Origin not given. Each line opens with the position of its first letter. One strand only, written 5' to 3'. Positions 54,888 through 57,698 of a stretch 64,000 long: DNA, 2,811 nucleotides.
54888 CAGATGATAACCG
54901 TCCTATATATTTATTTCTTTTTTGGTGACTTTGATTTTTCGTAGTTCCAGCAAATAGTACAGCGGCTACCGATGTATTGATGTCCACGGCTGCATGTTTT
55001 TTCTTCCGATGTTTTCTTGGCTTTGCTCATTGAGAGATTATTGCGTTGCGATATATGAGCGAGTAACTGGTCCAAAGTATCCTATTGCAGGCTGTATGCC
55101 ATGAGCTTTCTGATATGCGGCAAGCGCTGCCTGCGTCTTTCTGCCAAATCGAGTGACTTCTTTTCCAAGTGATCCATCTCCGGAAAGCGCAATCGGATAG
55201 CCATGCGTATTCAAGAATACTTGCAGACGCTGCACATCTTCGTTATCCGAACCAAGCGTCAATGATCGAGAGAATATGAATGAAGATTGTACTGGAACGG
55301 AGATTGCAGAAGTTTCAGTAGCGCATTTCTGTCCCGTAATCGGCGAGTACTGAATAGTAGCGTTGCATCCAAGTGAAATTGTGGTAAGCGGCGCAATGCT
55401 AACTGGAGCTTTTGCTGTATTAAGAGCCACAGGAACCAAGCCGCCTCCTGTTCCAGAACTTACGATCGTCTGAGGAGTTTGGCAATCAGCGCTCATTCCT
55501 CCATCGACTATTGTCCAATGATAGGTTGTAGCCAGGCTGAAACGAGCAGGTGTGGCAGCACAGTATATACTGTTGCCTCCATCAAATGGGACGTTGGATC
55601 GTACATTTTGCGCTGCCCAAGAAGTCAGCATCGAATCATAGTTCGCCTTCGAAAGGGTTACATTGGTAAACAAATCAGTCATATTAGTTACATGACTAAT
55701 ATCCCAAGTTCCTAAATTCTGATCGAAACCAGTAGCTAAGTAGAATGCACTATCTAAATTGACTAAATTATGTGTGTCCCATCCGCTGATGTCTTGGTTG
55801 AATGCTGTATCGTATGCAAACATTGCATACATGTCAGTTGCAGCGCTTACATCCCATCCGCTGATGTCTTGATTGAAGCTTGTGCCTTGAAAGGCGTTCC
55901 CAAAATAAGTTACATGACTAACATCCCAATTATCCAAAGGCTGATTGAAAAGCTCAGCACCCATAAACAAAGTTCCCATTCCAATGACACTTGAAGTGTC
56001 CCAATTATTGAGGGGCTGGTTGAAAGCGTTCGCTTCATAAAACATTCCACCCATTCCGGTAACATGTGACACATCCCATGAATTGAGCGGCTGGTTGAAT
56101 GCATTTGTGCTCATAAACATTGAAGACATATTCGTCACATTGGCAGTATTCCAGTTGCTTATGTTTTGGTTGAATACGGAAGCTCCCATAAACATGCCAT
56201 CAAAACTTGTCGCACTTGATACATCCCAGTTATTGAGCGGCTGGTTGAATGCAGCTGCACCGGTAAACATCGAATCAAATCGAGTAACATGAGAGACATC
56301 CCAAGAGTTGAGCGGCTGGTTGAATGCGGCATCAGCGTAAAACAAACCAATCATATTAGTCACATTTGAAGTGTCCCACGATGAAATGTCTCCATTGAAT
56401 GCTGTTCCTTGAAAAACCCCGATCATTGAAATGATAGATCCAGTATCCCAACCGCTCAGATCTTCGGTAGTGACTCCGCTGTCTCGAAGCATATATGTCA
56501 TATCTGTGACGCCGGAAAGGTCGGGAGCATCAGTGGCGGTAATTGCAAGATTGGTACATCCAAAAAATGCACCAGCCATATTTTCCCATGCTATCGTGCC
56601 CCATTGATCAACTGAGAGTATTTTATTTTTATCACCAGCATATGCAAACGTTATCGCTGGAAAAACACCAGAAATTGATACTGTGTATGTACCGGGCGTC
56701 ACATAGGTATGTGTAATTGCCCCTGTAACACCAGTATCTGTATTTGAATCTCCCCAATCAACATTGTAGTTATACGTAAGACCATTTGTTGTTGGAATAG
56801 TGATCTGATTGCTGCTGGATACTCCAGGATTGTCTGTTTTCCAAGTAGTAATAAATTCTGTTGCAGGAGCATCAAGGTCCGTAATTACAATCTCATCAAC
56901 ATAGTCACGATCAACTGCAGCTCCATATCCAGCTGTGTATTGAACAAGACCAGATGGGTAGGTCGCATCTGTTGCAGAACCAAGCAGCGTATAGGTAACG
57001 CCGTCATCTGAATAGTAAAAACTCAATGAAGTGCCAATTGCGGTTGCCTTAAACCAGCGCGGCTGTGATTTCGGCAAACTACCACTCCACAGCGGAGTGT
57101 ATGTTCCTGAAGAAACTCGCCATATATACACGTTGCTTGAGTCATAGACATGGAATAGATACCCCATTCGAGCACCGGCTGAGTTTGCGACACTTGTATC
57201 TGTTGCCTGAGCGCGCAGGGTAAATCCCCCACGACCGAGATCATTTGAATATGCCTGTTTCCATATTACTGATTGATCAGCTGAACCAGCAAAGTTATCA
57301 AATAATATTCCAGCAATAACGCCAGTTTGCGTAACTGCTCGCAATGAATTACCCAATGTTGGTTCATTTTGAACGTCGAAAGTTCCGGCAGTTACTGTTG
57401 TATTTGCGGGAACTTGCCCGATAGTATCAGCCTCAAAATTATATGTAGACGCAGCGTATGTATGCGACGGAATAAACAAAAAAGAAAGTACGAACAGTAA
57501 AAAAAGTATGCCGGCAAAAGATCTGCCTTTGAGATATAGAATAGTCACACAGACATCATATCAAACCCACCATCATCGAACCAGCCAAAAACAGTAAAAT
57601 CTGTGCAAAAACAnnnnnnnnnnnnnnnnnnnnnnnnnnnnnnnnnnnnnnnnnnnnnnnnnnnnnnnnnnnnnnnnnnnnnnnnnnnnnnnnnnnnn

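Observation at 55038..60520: Tandem pair of giant secreted repeat proteins, both ending in PG_binding_1 domains, with near-identical intragenic DNA repeats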

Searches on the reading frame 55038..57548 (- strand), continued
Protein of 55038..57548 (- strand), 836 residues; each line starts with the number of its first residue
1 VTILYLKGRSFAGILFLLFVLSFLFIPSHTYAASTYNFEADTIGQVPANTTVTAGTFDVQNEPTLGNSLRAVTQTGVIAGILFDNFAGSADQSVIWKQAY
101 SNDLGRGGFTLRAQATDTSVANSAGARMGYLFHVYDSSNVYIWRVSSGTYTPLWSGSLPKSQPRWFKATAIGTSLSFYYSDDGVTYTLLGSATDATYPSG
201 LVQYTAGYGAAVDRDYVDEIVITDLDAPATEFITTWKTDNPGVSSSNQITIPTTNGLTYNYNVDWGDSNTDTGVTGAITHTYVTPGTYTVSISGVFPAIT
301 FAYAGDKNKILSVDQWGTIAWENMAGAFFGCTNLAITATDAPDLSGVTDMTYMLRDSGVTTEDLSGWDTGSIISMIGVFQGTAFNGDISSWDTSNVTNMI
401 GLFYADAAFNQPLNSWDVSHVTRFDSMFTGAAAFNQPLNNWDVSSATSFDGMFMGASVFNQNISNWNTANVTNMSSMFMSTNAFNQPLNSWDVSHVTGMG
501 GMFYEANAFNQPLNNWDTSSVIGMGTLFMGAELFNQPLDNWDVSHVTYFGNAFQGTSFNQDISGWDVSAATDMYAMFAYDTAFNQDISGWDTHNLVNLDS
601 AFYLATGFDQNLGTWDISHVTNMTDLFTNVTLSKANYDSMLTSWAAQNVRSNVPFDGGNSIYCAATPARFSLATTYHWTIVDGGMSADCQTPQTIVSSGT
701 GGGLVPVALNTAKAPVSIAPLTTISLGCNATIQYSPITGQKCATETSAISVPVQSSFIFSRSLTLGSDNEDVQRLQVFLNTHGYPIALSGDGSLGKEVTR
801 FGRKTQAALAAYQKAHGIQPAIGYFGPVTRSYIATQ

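Call 20: search_solved_structures(query=window:55038-57548:-, max_evalue=0.01)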
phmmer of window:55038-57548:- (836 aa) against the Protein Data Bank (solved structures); distinct sequences matched with E-value up to 0.01: 0.

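Call 23: find_encoding_contigs(protein=P0122, flank=8000, max_places=2)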
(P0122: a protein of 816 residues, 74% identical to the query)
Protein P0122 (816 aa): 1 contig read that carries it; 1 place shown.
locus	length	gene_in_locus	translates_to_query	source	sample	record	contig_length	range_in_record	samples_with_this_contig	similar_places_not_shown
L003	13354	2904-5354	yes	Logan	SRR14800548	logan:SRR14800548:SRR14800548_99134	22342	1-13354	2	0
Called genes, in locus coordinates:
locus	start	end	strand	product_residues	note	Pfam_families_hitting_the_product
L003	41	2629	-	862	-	PF00690:Cation_ATPase_N, PF00122:E1-E2_ATPase, PF00702:Hydrolase, PF13246:Cation_ATPase, PF12710:HAD (weak), PF08282:Hydrolase_3 (weak), PF00689:Cation_ATPase_C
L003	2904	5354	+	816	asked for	PF03382:DUF285, PF01471:PG_binding_1 (weak)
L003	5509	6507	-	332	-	PF01545:Cation_efflux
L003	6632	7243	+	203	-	PF10648:Gmad2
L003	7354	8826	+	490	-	PF03193:RsgA_GTPase (faint), PF00005:ABC_tran, PF02463:SMC_N (faint), PF13555:AAA_29 (faint), PF20720:nSTAND3 (faint), PF13401:AAA_22 (faint), PF13304:AAA_21 (weak), PF00005:ABC_tran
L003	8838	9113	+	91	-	PF01541:GIY-YIG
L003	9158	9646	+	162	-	-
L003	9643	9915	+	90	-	-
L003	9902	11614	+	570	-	PF21922:PBP_dimer_2 (faint), PF03717:PBP_dimer, PF00905:Transpeptidase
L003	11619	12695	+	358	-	PF02388:FemAB, PF13480:Acetyltransf_6, PF02388:FemAB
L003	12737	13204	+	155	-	PF03449:GreA_GreB_N, PF01272:GreA_GreB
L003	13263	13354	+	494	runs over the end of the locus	PF01336:tRNA_anti-codon, PF00152:tRNA-synt_2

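Call 69: list_cluster_members(proteins=[P0001, window:55038-57548:-, window:13034-15202:+, window:45485-47194:-, P0121])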
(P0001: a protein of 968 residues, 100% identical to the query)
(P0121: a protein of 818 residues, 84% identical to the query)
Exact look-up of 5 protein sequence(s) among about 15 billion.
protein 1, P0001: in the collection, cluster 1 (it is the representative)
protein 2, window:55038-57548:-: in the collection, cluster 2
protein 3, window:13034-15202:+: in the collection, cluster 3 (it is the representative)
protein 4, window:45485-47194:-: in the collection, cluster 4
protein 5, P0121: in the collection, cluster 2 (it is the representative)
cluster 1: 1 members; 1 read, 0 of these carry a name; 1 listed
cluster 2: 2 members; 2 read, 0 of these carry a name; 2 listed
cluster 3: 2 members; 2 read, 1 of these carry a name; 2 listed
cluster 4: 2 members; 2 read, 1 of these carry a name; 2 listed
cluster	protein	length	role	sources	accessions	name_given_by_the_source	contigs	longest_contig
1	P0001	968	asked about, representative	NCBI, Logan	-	-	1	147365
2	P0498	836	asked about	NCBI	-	-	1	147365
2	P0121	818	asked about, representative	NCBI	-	-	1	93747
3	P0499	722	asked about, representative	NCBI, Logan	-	-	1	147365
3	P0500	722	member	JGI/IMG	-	valyl-tRNA synthetase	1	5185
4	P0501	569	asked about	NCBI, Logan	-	-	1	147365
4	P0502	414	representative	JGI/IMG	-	penicillin-binding protein 2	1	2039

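Call 70: find_encoding_contigs(protein=window:55038-57548:-, flank=1000, max_places=3)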
Protein window:55038-57548:- (836 aa): no gene with exactly this product is on record in the collection.

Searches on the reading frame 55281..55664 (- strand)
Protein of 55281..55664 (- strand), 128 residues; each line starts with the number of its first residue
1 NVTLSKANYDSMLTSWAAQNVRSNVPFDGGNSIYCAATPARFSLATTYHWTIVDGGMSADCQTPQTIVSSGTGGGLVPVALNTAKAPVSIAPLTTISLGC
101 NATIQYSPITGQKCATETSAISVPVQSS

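Call 8: search_protein_families(library=pfam, proteins=[window:55281-55664:-], max_evalue=10)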
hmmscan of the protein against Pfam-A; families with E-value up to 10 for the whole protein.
seq(128 aa): 0 families

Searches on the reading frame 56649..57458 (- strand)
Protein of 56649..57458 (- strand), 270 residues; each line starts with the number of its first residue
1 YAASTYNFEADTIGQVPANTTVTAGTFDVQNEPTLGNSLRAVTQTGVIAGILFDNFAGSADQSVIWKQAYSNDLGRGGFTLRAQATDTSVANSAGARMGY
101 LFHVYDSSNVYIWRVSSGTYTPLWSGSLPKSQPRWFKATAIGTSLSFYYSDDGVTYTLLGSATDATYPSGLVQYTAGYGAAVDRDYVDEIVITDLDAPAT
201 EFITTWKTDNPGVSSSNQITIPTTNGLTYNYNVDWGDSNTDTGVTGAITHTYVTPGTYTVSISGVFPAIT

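Call 79: find_related_loci(query=window:56649-57458:-, collection=metagenome_contigs, flank=6000)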
Query window:56649-57458:- (270 aa) in metagenome_contigs; peptide patterns used: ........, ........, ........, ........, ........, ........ (x = any residue, [..] = any of these).
80 stretches matched a pattern; 35 encode a relative of the query (tblastn E <= 1e-3); 35 distinct loci.
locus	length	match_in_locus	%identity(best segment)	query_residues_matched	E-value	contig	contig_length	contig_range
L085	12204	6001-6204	76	202-269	5e-29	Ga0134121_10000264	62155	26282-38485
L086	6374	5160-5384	71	195-269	2e-28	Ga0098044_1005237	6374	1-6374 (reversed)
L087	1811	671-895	71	195-269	2e-28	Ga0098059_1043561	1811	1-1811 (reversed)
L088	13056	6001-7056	68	193-269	2e-26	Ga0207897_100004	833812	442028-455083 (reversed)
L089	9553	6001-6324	52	163-269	5e-25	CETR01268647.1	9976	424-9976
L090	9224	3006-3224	63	197-269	5e-25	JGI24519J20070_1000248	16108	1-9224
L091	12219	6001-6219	63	197-269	7e-25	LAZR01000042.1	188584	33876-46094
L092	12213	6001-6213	66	199-269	9e-24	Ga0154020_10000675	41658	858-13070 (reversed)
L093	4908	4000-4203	68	202-269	3e-23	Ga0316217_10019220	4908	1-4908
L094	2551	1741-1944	65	200-267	1e-22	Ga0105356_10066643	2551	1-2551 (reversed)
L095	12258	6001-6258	50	186-269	2e-22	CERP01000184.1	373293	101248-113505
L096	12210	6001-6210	61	200-269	1e-22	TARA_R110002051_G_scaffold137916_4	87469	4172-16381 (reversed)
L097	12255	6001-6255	56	190-269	4e-22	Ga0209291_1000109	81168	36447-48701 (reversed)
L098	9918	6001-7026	57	190-269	9e-21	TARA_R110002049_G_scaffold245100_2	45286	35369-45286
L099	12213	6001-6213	61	202-269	2e-20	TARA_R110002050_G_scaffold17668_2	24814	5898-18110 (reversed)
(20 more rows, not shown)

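Call 80: find_related_loci(query=window:56649-57458:-, collection=viral_contigs, flank=6000)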
Query window:56649-57458:- (270 aa) in viral_contigs; peptide patterns used: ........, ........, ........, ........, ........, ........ (x = any residue, [..] = any of these).
3 stretches matched a pattern; 1 encode a relative of the query (tblastn E <= 1e-3); 1 distinct loci.
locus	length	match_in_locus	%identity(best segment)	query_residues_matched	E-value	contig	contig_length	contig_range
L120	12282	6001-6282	38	185-269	3e-13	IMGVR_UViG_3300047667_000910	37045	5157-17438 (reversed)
